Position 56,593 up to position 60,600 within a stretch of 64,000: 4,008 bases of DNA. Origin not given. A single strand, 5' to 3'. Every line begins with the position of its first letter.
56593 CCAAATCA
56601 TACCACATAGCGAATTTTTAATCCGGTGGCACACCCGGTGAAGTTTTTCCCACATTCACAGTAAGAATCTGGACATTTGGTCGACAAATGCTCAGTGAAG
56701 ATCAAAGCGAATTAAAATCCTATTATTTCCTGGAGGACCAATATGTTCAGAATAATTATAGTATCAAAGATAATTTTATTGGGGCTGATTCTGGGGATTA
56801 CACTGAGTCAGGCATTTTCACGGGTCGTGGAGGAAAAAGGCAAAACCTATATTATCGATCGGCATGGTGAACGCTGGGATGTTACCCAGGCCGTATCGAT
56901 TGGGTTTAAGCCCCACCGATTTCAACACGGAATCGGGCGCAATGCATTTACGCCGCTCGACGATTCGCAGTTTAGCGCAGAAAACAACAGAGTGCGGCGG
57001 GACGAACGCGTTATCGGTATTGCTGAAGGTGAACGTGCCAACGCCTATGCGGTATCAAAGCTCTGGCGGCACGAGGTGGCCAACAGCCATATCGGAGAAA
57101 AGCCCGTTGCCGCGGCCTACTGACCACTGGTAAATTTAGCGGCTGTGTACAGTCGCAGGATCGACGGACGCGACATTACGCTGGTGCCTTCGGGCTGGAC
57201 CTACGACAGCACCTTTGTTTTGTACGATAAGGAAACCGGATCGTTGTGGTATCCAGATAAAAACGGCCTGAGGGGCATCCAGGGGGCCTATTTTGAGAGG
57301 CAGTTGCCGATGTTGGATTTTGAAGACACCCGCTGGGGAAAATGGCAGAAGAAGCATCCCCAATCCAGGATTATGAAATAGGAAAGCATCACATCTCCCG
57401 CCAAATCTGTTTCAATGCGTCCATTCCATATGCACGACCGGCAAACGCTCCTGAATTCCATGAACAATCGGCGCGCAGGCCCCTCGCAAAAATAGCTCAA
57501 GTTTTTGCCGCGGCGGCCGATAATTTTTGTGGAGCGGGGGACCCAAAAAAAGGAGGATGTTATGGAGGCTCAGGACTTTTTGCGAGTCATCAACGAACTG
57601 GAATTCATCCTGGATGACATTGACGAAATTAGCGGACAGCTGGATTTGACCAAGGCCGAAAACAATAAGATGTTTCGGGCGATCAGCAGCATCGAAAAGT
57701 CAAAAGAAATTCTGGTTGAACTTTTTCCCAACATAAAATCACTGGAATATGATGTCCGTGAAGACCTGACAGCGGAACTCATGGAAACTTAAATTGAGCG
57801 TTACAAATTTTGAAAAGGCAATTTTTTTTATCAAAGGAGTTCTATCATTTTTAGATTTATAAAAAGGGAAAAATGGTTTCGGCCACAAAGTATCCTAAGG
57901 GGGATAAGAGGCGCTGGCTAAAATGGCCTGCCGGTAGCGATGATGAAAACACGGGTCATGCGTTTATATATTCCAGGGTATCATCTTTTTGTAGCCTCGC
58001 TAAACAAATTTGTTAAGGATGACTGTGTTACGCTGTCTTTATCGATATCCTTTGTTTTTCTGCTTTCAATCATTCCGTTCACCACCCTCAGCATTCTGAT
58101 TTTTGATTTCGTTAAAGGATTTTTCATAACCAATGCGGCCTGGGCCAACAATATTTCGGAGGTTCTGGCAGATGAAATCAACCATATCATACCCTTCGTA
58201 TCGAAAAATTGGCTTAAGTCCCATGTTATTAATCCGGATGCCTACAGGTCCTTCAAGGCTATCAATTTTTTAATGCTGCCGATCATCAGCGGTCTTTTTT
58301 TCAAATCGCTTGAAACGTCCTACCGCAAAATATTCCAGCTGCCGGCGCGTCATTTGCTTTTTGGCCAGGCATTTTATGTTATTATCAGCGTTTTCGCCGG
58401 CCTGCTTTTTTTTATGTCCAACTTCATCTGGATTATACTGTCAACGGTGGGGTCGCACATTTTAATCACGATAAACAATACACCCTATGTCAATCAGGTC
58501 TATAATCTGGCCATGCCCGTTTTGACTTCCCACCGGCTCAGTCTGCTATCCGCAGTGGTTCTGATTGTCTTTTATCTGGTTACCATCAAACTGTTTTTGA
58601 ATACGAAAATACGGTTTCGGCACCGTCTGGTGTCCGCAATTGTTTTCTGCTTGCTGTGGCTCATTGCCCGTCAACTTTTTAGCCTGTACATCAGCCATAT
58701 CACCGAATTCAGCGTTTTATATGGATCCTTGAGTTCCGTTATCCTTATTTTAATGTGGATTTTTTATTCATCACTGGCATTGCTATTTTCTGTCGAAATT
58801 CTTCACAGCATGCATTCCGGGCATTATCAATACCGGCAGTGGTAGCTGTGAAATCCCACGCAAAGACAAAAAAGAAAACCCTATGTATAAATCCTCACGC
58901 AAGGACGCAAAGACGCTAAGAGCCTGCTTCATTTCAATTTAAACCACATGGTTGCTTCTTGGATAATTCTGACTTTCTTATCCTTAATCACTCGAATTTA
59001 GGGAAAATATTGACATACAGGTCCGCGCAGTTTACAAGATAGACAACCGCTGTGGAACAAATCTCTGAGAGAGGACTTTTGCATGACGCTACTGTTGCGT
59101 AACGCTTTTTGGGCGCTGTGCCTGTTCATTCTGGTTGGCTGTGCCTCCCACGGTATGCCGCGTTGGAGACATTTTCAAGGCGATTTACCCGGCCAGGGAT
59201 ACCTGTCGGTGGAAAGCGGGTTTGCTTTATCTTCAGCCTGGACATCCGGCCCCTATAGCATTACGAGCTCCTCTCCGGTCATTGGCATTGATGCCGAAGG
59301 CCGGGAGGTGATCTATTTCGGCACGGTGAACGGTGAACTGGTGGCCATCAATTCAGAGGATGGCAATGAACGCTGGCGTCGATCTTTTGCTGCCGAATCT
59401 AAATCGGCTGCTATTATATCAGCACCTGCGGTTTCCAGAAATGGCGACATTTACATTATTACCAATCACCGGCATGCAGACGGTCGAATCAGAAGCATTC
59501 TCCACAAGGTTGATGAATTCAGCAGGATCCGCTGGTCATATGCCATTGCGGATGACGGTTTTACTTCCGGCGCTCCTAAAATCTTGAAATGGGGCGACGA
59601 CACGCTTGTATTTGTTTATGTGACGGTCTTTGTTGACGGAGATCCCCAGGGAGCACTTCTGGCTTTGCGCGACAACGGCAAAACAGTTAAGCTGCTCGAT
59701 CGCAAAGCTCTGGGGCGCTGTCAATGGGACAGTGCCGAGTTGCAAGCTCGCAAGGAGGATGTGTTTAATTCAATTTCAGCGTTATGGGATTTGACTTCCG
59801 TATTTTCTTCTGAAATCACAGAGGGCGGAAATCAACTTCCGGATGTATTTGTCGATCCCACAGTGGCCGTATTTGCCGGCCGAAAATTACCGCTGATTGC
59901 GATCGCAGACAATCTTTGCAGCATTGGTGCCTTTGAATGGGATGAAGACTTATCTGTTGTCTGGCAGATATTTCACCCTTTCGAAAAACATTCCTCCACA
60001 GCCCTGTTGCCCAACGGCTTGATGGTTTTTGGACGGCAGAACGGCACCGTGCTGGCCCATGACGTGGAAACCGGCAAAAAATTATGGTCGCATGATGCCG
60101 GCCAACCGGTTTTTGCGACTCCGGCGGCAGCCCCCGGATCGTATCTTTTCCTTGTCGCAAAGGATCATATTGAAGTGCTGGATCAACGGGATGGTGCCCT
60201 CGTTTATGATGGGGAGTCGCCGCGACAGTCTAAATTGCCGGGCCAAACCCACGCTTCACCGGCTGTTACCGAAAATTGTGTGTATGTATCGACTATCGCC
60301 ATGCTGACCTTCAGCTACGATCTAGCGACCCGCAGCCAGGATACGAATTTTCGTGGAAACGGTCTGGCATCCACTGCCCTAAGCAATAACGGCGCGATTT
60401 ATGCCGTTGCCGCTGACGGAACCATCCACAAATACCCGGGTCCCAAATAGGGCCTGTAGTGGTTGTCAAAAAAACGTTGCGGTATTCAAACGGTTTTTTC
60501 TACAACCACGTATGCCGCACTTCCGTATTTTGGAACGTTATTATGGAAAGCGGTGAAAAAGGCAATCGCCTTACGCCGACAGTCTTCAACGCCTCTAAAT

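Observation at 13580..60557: Dispersed ~104-bp hairpin repeat family: 8 copies in 64 kb, mostly co-oriented with adjacent genes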

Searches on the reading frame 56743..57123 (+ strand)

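Call 10: search_protein_families(library=pfam, proteins=[window:56743-57123:+])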
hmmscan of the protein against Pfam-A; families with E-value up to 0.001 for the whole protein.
window:56743-57123:+ (126 aa): 1 family
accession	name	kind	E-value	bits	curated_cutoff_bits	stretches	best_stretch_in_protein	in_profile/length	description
PF11376.13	DUF3179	-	7.7e-07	29.3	27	1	72-126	7-64/292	Protein of unknown function (DUF3179)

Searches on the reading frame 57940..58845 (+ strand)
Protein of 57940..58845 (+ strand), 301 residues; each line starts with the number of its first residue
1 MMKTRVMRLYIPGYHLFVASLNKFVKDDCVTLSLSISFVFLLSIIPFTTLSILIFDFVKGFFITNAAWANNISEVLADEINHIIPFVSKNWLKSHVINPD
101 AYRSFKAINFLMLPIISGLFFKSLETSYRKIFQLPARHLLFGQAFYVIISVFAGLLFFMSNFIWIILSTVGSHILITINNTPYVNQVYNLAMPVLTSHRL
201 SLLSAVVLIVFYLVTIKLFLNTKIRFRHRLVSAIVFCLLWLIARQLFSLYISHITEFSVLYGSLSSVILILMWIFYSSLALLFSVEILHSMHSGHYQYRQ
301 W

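Call 10: search_protein_families(library=pfam, proteins=[window:57940-58845:+])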
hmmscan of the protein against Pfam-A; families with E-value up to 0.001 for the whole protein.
window:57940-58845:+ (301 aa): 1 family
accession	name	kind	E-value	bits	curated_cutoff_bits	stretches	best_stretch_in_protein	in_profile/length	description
PF03631.20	Virul_fac_BrkB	-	5e-26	92.3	33.7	1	26-292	2-256/259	Virulence factor BrkB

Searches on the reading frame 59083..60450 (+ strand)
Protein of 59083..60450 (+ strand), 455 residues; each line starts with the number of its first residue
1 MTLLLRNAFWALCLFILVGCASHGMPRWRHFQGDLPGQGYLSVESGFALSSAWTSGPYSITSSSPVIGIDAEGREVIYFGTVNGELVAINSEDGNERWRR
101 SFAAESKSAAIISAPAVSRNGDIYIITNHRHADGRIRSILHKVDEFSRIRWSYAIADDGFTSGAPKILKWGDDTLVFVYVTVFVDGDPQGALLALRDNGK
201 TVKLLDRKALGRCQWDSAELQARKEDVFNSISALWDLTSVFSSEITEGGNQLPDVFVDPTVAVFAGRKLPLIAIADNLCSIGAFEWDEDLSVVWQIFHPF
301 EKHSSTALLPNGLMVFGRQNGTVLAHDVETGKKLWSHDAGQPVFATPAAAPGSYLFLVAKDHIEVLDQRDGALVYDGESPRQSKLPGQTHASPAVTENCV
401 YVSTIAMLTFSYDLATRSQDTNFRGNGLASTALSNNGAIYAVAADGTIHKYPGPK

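Call 10: search_protein_families(library=pfam, proteins=[window:59083-60450:+])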
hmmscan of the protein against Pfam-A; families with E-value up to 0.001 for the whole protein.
window:59083-60450:+ (455 aa): 3 families
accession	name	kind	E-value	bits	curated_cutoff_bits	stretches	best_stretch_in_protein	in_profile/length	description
PF13360.13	PQQ_2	-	4.7e-17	62.9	27.6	2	292-404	15-125/233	Outer membrane protein assembly factor BamB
PF13570.13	Beta-prop_ACSF4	-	9.7e-14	51.9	133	1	290-359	123-193/329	Beta-alanine-activating enzyme, beta-propeller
PF01011.28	PQQ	-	1e-05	24.9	26.7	0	304-340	50-86/595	Glucose/ethanol/alcohol dehydrogenase, beta-propeller domain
